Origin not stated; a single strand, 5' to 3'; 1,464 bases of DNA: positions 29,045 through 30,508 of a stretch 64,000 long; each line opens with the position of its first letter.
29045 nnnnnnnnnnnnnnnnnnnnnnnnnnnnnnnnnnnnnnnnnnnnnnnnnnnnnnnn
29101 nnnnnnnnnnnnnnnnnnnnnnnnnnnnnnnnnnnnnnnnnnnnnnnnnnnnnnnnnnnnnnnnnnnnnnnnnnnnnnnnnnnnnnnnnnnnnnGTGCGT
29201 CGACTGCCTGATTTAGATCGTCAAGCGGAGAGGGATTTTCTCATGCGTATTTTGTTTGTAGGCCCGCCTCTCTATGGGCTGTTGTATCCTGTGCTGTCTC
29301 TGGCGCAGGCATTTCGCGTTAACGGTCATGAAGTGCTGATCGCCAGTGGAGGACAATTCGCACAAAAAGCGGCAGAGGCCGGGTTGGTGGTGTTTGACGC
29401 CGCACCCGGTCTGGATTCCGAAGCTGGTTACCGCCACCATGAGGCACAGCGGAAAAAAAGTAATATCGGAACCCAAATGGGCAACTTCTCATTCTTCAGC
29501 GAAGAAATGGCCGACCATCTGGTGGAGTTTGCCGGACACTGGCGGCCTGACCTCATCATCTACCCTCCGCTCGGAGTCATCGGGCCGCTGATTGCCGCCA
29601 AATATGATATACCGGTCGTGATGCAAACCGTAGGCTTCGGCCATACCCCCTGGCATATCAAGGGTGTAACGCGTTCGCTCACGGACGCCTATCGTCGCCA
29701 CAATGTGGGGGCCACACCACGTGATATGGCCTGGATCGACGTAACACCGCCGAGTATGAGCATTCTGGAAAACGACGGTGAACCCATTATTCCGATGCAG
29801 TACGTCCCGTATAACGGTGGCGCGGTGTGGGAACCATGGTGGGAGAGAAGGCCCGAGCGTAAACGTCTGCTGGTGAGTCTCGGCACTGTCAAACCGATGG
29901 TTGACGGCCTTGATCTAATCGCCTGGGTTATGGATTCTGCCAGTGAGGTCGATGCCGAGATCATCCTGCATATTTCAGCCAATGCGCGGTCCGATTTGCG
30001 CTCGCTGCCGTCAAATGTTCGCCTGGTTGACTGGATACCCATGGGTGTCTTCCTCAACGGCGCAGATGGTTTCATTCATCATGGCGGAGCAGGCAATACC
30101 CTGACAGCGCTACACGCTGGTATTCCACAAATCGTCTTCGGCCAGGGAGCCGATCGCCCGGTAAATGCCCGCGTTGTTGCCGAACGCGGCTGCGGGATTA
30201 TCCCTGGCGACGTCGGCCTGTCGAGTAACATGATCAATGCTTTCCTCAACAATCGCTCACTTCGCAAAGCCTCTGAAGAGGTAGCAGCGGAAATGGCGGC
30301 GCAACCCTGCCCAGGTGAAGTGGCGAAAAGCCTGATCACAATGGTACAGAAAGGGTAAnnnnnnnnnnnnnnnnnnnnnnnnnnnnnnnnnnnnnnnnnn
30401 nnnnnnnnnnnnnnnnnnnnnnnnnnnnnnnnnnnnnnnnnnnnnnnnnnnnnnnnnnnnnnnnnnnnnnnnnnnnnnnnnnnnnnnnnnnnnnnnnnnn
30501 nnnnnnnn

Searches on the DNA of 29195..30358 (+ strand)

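Call 71: search_dna_similar(query=window:29195-30358:+, collection=ecoli_genomes, mode=near, max_rows=5)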
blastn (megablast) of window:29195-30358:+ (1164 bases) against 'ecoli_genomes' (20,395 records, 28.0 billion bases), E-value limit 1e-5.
Records with a match: 904; places in all: 918; records where one place covers at least 80% of the query: 903.
Genomes with a match: 873 of 5426; with a place that covers at least 80% of the query: 872. Places per genome that has any: lowest 1, median 1, highest 3. On chromosomes: 254 places; on plasmids: 664.
Best place of each record, by identity: >=99% 699; 95-99% 187; 80-90% 18.
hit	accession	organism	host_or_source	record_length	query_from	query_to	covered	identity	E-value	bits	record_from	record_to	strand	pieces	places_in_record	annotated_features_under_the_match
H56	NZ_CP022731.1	Escherichia coli strain SA186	Homo sapiens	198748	1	1164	100%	100.0%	0e+0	2150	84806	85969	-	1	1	iroB: salmochelin biosynthesis C-glycosyltransferase IroB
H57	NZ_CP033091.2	Escherichia coli DSM 30083 = JCM 1649 = ATCC 11775 strain ...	-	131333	1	1164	100%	100.0%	0e+0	2150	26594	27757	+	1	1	iroB: salmochelin biosynthesis C-glycosyltransferase IroB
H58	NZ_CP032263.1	Escherichia coli strain AR_0089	missing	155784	1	1164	100%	100.0%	0e+0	2150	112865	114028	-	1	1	iroB: salmochelin biosynthesis C-glycosyltransferase IroB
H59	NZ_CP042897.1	Escherichia coli strain CFSAN061771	missing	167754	1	1164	100%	100.0%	0e+0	2150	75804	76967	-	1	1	iroB: salmochelin biosynthesis C-glycosyltransferase IroB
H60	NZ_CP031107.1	Escherichia coli strain AMSCJX02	Giant panda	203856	1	1164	100%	100.0%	0e+0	2150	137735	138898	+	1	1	iroB: salmochelin biosynthesis C-glycosyltransferase IroB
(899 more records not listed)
